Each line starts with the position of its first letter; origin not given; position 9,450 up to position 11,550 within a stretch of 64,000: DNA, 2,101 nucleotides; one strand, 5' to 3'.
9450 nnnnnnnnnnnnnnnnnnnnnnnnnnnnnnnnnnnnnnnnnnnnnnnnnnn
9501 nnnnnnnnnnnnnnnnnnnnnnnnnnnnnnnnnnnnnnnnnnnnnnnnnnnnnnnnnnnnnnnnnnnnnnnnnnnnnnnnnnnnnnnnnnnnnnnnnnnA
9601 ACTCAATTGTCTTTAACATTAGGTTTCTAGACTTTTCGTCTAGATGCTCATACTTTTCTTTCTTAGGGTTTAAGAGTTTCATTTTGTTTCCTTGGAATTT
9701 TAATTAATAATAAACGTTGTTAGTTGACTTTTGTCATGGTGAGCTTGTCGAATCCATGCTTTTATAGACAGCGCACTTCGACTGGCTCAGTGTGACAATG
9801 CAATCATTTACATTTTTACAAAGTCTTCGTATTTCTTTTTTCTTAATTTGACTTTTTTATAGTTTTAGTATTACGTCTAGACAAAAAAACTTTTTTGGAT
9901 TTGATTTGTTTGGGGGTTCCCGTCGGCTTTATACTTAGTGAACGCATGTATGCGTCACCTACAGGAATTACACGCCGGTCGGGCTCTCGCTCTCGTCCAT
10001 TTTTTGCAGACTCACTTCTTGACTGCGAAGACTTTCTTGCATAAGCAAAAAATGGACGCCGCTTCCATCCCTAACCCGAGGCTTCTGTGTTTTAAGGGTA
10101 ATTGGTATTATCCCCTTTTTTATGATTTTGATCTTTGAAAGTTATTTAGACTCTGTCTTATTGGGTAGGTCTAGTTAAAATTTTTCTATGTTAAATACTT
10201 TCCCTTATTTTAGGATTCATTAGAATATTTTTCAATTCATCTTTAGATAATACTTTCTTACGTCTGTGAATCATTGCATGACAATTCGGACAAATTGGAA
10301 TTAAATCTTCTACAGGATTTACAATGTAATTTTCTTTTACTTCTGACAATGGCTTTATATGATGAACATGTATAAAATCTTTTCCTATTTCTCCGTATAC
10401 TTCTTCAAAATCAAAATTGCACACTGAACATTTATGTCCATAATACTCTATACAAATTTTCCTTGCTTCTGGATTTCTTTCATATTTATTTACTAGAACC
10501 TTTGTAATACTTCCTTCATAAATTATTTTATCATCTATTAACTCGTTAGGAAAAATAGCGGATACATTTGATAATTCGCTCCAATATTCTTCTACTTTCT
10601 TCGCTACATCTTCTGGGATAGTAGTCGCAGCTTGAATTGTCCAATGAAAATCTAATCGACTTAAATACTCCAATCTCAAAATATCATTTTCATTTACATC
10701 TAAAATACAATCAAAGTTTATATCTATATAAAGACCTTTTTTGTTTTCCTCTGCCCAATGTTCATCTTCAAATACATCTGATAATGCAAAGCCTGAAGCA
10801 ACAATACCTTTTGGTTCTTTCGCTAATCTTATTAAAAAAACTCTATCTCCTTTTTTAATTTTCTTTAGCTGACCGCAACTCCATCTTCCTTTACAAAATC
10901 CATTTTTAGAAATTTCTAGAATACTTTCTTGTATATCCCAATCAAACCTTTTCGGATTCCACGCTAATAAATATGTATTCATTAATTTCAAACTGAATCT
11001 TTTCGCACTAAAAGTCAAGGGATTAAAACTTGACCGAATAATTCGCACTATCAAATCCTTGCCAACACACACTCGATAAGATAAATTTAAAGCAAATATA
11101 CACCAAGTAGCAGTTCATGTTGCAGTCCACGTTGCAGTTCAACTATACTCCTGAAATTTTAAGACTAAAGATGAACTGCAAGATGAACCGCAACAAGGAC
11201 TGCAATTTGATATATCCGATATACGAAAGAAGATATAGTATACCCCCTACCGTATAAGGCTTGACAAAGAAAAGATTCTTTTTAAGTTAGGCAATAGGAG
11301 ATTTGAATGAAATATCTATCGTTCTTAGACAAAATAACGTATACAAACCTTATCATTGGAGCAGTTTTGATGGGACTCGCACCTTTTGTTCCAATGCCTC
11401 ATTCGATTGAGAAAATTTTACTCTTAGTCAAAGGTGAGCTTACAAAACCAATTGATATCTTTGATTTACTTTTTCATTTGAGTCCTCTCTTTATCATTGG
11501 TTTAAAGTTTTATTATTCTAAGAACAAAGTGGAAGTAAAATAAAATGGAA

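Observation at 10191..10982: EVE/PUA-like + HNH fusion: candidate modified-DNA-dependent restriction endonuclease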

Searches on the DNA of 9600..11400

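Call 61: search_rna_families(source=window, start=9600, end=11400, threshold=evalue, max_evalue=1, show_alignments=2)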
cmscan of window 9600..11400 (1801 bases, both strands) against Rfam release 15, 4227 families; matches with E-value up to 1: 7.
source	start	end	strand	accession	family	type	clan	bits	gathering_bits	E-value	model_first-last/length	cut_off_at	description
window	11105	11212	-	RF04211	MIR5185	Gene; miRNA;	-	37.5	101.7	3.4e-05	1-111/111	no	MIR5185 microRNA precursor family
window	11110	11203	-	RF03664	MIR6288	Gene; miRNA;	-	32.4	74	0.00043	1-92/92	no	MIR6288 microRNA precursor family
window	11110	11203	-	RF03757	mir-6536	Gene; miRNA;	-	29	100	0.0036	1-81/81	no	mir-6536 microRNA precursor family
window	11121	11191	-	RF03344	mir-5365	Gene; miRNA;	-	28.6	70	0.0023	1-78/78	no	mir-5365 microRNA precursor family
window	9973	10087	-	RF01705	Flavo-1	Gene; sRNA;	-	26.4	42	0.0072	1-76/76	no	Flavo-1 RNA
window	9726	9841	+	RF02901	AaHKsRNA41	Gene; sRNA;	-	17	97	0.5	1-187/187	no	Aggregatibacter sRNA 41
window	9672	9803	-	RF02901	AaHKsRNA41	Gene; sRNA;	-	16.5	97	0.72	1-187/187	no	Aggregatibacter sRNA 41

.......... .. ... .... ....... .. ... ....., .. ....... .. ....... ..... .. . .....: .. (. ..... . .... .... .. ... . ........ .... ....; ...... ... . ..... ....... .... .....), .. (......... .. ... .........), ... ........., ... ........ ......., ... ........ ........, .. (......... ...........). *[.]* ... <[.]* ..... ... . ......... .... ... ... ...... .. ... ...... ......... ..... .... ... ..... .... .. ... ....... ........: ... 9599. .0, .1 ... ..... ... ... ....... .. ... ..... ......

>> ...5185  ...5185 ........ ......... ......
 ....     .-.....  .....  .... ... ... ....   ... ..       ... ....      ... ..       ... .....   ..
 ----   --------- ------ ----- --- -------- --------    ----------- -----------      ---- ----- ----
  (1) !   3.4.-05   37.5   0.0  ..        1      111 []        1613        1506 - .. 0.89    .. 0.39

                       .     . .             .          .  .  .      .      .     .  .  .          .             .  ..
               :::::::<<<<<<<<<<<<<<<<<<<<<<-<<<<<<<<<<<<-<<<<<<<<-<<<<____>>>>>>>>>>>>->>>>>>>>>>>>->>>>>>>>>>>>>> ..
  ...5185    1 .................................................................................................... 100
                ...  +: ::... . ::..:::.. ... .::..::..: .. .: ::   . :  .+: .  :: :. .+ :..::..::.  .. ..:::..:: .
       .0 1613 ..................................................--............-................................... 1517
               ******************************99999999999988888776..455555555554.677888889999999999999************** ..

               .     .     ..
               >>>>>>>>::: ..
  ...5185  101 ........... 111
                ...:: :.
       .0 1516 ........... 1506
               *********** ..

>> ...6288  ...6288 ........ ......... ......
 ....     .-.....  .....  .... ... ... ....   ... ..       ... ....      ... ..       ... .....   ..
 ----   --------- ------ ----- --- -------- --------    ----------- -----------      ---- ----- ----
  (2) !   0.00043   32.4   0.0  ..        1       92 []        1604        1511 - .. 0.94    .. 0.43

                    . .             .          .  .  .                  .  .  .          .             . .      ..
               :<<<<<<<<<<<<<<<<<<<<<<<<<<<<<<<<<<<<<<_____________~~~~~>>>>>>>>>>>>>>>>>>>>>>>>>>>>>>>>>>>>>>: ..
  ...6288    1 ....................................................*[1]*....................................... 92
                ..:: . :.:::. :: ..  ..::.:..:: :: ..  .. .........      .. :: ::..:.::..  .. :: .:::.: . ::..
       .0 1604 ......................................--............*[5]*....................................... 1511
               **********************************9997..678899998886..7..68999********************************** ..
